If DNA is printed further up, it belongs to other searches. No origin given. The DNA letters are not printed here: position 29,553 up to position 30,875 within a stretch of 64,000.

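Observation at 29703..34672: Two tandem GAPDH paralogs fused into an operon with a Rieske / cytochrome b / nine-heme cytochrome c complex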

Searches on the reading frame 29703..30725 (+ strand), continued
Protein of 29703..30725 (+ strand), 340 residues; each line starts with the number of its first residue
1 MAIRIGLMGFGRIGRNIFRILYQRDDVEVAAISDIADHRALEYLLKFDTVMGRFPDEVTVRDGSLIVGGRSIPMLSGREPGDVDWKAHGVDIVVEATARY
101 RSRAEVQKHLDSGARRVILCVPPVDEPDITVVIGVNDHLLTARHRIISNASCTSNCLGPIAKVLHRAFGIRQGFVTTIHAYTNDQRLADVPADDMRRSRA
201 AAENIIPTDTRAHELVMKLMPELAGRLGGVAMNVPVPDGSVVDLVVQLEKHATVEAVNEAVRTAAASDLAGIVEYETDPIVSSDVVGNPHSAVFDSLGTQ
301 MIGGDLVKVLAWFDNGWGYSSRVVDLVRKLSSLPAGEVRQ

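Call 32: search_protein_families(library=pfam, proteins=[L021:12000-13214:+, L020:12319-13701:+, L049:7262-8155:-, L073:7096-9915:+, L046:8070-9617:-, L031:4140-8093:+, L040:4235-7249:-, L074:4622-7489:+, L043:11352-13226:+, L027:15136-16668:-], max_evalue=0.00001)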
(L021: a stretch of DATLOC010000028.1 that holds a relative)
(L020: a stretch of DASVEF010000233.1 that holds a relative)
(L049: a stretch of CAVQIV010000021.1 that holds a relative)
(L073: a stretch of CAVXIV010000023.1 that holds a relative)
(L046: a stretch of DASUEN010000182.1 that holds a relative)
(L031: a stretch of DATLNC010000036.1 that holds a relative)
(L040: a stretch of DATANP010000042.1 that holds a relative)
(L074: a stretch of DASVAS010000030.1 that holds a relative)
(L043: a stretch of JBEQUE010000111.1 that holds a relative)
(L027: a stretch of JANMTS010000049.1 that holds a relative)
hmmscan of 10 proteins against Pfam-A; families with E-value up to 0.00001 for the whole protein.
L021:12000-13214:+ (405 aa): 1 family
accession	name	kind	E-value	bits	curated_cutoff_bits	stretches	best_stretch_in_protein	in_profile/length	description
PF00365.25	PFK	-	6.5e-63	213.1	30.9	1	23-348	1-277/277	Phosphofructokinase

L020:12319-13701:+ (461 aa): 0 families

L049:7262-8155:- (297 aa): 2 families
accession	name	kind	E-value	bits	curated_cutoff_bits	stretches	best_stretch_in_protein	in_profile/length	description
PF00005.33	ABC_tran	-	1.5e-33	116.8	25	1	80-219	4-136/137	ABC transporter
PF02463.25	SMC_N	-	1.1e-06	28.7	40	1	86-264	23-213/220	RecF/RecN/SMC N terminal domain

L073:7096-9915:+ (940 aa): 0 families

L046:8070-9617:- (515 aa): 1 family
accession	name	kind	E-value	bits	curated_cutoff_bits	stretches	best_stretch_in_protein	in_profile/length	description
PF00128.31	Alpha-amylase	-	5.4e-53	181.3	22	1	55-379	1-360/446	Alpha amylase, catalytic domain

L031:4140-8093:+ (1318 aa): 0 families

L040:4235-7249:- (1004 aa): 2 families
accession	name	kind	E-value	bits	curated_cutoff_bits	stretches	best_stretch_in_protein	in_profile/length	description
PF01547.30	SBP_bac_1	-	3.5e-41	142.6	26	1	641-916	8-306/307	Bacterial extracellular solute-binding protein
PF13416.11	SBP_bac_8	-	9.9e-35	121.1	27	1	645-946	1-279/279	Bacterial extracellular solute-binding protein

L074:4622-7489:+ (956 aa): 0 families

L043:11352-13226:+ (625 aa): 1 family
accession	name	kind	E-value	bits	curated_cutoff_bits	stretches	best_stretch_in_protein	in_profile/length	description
PF02517.21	Rce1-like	-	4.8e-14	52.9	22.4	1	513-613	3-92/93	Type II CAAX prenyl endopeptidase Rce1-like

L027:15136-16668:- (510 aa): 1 family
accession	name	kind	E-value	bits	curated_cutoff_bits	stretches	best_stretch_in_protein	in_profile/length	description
PF06764.17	DUF1223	-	8.5e-61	206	30.7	1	282-492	1-202/202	Protein of unknown function (DUF1223)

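Call 33: find_encoding_contigs(protein=P0009, flank=8000, max_places=2)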
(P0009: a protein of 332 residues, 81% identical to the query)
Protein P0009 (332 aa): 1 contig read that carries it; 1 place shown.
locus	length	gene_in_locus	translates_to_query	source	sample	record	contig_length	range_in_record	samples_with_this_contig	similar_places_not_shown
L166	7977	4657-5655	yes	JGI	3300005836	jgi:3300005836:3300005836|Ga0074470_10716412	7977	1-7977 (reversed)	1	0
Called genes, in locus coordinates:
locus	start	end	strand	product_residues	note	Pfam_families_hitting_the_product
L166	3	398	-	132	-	?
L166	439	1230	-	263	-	PF02985:HEAT (faint), PF13646:HEAT_2, PF23227:HEAT_MROH2B_C (weak), PF27207:Y4lR_2nd (faint), PF13513:HEAT_EZ (weak)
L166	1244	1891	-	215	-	PF02915:Rubrerythrin (faint)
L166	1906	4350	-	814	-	PF10418:DHODB_Fe-S_bind, PF14691:Fer4_20, PF07992:Pyr_redox_2, PF13450:NAD_binding_8 (weak), PF13738:Pyr_redox_3 (faint), PF00070:Pyr_redox (weak)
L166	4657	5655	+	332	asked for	PF00044:Gp_dh_N, PF02800:Gp_dh_C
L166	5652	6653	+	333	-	PF00044:Gp_dh_N, PF02800:Gp_dh_C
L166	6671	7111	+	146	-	PF25471:TM_PetC (weak), PF00355:Rieske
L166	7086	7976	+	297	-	?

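Call 34: find_encoding_contigs(protein=P0010, flank=8000, max_places=2)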
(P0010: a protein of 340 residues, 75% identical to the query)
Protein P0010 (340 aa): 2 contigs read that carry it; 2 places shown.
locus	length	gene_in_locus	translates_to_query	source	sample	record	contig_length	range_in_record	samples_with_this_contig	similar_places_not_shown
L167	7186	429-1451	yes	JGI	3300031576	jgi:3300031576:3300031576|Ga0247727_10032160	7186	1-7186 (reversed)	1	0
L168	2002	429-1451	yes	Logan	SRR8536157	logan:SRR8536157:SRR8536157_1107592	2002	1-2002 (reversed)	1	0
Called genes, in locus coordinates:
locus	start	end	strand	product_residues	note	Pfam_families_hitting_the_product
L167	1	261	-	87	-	?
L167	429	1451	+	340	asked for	PF00044:Gp_dh_N, PF02800:Gp_dh_C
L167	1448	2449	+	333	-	PF00044:Gp_dh_N, PF02800:Gp_dh_C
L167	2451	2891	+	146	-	PF25471:TM_PetC (weak), PF00355:Rieske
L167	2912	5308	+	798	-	PF00033:Cytochrome_B, PF13631:Cytochrom_B_N_2, PF00032:Cytochrom_B_C, PF02085:Cytochrom_CIII (faint), PF09699:Paired_CXXCH_1 (faint), PF14522:Cytochrome_C7 (faint), PF14537:Cytochrom_c3_2 (faint), PF22113:Mtrc-MtrF_II-IV_dom (faint)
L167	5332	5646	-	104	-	-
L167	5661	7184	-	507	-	?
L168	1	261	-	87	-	?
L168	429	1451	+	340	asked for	PF00044:Gp_dh_N, PF02800:Gp_dh_C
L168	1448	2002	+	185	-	?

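Call 35: find_encoding_contigs(protein=P0018, flank=8000, max_places=3)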
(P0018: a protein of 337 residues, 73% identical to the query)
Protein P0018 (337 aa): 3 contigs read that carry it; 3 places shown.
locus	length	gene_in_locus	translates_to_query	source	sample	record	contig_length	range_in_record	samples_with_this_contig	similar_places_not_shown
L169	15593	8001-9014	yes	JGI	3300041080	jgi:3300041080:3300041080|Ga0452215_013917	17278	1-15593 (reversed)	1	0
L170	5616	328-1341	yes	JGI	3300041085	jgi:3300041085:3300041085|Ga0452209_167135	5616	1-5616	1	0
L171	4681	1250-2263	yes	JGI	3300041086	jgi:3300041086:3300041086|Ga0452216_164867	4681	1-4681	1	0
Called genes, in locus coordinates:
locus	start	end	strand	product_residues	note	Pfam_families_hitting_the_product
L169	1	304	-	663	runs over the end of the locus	?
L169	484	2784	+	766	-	PF01433:Peptidase_M1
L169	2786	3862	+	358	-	-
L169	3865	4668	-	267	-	PF02985:HEAT (faint), PF03130:HEAT_PBS (faint), PF13513:HEAT_EZ (faint), PF13646:HEAT_2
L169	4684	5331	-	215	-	-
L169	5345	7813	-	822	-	PF10418:DHODB_Fe-S_bind, PF14691:Fer4_20, PF07992:Pyr_redox_2, PF13450:NAD_binding_8 (weak), PF13738:Pyr_redox_3, PF00070:Pyr_redox (weak)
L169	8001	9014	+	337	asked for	PF00044:Gp_dh_N, PF02800:Gp_dh_C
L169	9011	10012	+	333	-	PF00044:Gp_dh_N, PF02800:Gp_dh_C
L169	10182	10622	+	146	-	PF25471:TM_PetC, PF00355:Rieske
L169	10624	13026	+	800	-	PF00033:Cytochrome_B, PF13631:Cytochrom_B_N_2, PF00032:Cytochrom_B_C, PF02085:Cytochrom_CIII (faint), PF09699:Paired_CXXCH_1 (faint), PF14522:Cytochrome_C7 (faint), PF14537:Cytochrom_c3_2 (faint), PF22113:Mtrc-MtrF_II-IV_dom (faint)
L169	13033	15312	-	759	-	PF01578:Cytochrom_C_asm, PF16327:CcmF_C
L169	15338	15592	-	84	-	?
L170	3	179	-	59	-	?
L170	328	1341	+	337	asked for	PF00044:Gp_dh_N, PF02800:Gp_dh_C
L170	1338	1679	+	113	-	PF00044:Gp_dh_N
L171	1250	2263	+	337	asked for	PF00044:Gp_dh_N, PF02800:Gp_dh_C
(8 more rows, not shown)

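Call 36: find_encoding_contigs(protein=P0007, flank=8000, max_places=2)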
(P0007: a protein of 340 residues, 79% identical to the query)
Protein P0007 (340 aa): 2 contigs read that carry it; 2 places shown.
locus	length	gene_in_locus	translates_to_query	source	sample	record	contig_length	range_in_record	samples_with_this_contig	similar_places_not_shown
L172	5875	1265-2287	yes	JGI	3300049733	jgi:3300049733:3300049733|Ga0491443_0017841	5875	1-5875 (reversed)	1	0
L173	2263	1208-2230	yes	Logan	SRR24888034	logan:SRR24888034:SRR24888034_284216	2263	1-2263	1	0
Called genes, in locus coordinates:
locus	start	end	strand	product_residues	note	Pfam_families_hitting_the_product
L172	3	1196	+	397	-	?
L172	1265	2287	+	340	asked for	PF00044:Gp_dh_N, PF02800:Gp_dh_C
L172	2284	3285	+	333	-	PF00044:Gp_dh_N, PF02800:Gp_dh_C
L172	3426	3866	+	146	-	PF25471:TM_PetC (weak), PF00355:Rieske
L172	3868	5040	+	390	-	PF00033:Cytochrome_B, PF13631:Cytochrom_B_N_2, PF00032:Cytochrom_B_C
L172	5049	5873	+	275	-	?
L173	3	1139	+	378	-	?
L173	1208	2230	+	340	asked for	PF00044:Gp_dh_N, PF02800:Gp_dh_C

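Call 49: list_cluster_members(proteins=[P0001, P0005, P0016, P0028, P0095])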
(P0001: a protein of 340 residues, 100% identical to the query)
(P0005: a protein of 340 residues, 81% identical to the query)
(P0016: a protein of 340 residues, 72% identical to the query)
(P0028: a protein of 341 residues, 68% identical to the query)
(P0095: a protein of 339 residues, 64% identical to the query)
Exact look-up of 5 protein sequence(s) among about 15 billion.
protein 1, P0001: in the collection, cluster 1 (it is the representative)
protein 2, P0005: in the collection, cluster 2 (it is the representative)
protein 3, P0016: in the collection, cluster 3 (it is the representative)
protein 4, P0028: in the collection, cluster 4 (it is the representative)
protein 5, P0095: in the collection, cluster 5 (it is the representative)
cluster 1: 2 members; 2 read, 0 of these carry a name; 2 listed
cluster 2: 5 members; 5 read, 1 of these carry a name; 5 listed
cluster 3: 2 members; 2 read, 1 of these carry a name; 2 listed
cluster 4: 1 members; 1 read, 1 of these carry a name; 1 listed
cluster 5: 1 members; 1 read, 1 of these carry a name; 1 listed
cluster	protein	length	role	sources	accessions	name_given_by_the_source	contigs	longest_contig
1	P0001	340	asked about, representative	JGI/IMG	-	-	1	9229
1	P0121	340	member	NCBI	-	-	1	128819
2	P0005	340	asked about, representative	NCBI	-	-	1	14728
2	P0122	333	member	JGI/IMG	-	glyceraldehyde 3-phosphate dehydrogenase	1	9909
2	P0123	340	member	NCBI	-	-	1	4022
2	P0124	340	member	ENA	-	-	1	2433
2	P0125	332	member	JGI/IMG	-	-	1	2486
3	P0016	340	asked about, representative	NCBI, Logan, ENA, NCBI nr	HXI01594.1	MAG TPA: glyceraldehyde 3-phosphate dehydrogenase NAD-binding domain-containing protein ... | glyceraldehyde 3-phosphate dehydrogenase NAD-binding domain-containing protein ...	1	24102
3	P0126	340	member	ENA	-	-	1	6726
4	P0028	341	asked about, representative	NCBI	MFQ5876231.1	MAG: type I glyceraldehyde-3-phosphate dehydrogenase [Acidobacteriota bacterium]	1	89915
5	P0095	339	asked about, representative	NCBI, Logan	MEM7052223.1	MAG: glyceraldehyde 3-phosphate dehydrogenase NAD-binding domain-containing protein ...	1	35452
